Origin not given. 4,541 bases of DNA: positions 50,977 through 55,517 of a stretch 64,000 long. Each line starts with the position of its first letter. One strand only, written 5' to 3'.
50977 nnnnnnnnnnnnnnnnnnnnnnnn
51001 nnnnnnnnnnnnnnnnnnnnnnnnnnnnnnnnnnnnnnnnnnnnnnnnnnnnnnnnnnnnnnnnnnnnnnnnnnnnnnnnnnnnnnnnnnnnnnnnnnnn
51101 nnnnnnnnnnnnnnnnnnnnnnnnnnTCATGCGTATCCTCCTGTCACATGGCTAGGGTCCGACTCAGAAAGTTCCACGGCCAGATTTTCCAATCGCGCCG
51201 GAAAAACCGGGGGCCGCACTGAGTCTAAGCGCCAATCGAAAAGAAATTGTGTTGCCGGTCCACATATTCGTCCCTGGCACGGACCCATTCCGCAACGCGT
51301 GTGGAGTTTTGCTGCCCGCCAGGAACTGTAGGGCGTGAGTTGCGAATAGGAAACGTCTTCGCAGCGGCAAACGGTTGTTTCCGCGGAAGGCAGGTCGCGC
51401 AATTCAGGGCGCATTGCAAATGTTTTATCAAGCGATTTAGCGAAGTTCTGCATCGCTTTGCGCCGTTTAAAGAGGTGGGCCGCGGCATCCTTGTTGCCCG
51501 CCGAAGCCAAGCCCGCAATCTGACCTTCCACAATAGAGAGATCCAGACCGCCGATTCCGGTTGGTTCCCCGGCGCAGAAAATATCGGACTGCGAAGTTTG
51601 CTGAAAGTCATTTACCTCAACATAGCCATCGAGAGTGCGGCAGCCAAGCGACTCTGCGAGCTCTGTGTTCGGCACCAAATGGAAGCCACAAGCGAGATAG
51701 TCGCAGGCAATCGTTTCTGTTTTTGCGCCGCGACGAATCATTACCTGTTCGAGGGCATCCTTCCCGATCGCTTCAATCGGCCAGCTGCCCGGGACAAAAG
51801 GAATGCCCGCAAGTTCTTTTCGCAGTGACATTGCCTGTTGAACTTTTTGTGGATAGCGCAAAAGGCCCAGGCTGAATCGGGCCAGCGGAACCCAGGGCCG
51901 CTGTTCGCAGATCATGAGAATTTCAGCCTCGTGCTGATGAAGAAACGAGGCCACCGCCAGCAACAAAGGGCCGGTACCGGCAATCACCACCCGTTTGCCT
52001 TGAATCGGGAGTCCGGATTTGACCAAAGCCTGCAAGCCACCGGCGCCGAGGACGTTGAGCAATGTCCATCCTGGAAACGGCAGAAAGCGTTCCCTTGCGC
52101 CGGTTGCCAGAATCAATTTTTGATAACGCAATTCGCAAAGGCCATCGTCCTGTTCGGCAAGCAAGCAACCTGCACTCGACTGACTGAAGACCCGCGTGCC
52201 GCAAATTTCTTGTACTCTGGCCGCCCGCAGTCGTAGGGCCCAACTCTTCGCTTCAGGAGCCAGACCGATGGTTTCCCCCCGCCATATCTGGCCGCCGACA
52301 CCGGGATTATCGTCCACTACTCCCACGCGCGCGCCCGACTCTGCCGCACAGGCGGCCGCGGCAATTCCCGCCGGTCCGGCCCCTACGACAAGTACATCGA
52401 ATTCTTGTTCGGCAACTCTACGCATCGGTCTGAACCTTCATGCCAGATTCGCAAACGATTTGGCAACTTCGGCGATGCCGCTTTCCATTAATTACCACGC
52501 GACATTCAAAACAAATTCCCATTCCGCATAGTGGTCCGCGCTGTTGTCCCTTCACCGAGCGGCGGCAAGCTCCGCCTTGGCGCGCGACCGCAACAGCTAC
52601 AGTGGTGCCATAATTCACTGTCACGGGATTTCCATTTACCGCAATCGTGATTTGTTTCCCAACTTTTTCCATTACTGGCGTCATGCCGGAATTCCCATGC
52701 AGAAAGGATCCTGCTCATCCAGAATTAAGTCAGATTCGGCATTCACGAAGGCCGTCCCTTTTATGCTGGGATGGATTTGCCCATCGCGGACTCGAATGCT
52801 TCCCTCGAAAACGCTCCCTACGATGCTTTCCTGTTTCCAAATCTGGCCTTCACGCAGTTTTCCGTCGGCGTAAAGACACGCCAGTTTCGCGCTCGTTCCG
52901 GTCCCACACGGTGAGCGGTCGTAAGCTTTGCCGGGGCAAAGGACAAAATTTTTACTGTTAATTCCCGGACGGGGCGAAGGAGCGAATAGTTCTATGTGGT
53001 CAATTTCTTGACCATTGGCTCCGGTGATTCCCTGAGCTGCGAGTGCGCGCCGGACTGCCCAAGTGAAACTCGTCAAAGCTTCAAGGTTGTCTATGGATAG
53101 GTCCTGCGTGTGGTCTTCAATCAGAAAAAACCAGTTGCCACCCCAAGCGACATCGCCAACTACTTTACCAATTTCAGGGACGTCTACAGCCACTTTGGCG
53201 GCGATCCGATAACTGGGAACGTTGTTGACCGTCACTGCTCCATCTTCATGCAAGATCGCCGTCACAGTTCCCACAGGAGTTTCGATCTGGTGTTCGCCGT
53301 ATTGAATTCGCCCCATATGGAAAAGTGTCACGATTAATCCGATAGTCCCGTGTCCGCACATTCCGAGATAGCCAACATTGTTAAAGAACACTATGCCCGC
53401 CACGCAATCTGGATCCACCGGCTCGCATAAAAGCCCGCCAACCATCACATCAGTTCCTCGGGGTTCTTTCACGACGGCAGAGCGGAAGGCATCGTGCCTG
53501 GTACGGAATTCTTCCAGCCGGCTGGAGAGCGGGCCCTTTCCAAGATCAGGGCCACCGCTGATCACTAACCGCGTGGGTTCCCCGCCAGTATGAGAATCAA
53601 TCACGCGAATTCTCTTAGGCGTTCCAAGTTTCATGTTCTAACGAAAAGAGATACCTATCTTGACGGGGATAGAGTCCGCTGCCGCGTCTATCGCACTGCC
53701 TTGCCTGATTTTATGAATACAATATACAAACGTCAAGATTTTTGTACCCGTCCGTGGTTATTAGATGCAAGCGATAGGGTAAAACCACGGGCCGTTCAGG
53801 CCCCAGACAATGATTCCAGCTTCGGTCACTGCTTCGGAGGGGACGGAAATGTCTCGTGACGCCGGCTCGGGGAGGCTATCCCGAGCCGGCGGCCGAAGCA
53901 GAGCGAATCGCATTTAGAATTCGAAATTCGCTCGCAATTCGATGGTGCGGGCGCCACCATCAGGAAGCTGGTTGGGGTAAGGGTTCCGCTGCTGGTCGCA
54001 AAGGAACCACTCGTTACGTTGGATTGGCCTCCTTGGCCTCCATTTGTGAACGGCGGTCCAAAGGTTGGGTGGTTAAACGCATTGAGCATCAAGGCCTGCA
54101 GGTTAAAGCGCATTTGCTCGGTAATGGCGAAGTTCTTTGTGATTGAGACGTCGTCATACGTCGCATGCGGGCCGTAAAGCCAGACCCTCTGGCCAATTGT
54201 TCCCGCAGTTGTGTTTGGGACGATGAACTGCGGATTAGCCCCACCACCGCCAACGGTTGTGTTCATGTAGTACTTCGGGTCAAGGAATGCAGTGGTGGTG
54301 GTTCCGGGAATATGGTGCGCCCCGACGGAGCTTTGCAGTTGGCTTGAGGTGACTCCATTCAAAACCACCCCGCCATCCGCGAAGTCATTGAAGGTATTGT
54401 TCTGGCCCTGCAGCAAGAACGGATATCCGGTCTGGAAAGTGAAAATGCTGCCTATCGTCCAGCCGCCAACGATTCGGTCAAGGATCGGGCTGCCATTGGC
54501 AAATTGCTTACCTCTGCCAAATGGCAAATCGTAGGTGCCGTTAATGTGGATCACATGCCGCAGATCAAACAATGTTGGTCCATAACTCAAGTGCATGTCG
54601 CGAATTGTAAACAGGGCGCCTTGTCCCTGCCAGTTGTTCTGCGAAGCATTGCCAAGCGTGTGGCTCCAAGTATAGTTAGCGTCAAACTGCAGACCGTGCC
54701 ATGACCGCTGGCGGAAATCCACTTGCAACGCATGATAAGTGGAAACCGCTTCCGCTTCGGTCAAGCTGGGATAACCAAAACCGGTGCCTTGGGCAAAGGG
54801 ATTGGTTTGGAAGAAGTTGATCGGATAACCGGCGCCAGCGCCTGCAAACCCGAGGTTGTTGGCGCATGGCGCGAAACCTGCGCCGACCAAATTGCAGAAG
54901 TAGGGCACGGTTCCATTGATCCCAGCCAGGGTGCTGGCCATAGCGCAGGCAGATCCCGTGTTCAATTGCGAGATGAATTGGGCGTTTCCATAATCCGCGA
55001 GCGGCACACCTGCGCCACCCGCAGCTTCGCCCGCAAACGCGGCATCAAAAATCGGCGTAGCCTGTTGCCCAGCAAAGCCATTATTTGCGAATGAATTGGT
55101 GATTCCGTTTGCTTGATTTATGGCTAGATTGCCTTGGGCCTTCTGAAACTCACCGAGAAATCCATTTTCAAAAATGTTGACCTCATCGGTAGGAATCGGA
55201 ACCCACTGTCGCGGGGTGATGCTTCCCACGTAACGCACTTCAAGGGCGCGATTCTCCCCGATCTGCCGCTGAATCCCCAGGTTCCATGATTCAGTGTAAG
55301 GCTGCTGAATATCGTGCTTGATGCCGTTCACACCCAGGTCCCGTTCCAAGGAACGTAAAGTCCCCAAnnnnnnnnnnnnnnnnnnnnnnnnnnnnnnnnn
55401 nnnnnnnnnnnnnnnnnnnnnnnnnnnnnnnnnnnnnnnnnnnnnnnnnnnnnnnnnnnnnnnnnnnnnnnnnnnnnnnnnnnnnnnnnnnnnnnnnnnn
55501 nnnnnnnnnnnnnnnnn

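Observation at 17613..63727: Recurrent CRTAC1 (FG-GAP/VCBS + ASPIC/UnbV) plus secreted-TPR gene module, five copies in one locus, next to TonB-dependent receptors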

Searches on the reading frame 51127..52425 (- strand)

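Call 31: search_protein_families(library=pfam, proteins=[window:51127-52425:-], max_evalue=0.0001)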
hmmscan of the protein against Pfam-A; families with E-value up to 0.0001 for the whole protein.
window:51127-52425:- (432 aa): 6 families
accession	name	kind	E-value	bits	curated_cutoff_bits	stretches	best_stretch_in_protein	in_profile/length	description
PF07992.20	Pyr_redox_2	-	7.5e-28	98.2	26.1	1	9-288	1-276/291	Pyridine nucleotide-disulphide oxidoreductase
PF12831.13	FAD_oxidored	-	8.7e-09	35.6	27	1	10-47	1-38/416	FAD dependent oxidoreductase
PF13450.12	NAD_binding_8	-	9.2e-07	29.5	21.9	1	13-47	1-35/68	NAD(P)-binding Rossmann-like domain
PF00890.30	FAD_binding_2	-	3.5e-06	26.9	20.4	1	10-47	1-38/414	FAD binding domain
PF01946.23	Thi4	-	2.2e-05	24.2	26.2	1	8-51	17-61/235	Thi4 family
PF03486.20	HI0933_like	-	2.3e-05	24.4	50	1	10-47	2-39/244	HI0933-like protein Rossmann domain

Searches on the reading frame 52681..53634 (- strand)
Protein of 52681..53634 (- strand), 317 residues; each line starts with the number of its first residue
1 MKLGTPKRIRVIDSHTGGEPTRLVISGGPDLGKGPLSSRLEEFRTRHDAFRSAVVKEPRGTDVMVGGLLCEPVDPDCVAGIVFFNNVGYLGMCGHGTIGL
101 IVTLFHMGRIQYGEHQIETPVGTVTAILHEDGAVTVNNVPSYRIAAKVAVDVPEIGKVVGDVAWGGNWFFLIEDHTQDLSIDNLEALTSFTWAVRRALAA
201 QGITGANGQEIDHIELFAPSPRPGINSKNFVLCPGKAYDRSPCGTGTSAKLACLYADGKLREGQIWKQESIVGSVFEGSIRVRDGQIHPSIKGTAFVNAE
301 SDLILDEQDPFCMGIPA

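Call 31: search_protein_families(library=pfam, proteins=[window:52681-53634:-], max_evalue=0.0001)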
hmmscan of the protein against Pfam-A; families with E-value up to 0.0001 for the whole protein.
window:52681-53634:- (317 aa): 1 family
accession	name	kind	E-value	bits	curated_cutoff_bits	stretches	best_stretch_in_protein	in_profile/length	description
PF05544.16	Pro_racemase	-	4.3e-97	325.5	27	1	11-315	1-324/325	Proline racemase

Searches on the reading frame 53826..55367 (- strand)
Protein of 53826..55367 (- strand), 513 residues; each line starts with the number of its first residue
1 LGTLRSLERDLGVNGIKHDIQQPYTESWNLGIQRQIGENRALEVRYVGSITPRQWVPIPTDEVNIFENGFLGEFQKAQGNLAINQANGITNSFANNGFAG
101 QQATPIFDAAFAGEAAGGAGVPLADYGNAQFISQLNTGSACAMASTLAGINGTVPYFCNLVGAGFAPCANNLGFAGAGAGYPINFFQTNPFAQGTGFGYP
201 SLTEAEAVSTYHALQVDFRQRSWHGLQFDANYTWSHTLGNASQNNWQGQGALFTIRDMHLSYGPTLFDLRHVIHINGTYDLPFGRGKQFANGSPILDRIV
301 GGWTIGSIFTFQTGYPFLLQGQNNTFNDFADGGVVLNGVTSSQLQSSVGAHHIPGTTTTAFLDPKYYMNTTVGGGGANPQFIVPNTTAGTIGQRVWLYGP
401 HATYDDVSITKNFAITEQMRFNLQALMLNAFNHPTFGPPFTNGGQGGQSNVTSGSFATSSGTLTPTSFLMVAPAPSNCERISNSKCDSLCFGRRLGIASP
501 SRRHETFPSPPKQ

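Call 31: search_protein_families(library=pfam, proteins=[window:53826-55367:-], max_evalue=0.0001)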
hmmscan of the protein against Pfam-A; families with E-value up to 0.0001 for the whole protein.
window:53826-55367:- (513 aa): 1 family
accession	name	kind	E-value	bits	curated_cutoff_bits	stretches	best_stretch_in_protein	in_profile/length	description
PF25183.1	OMP_b-brl_4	-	1e-57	196.6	30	1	12-450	520-828/838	Outer membrane beta barrel domain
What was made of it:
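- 53914..57866 (-): TBDR2: the same transporter type as TBDR1, interrupted by at least six frame changes in this sequence. Pfam on fragments (call 31).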
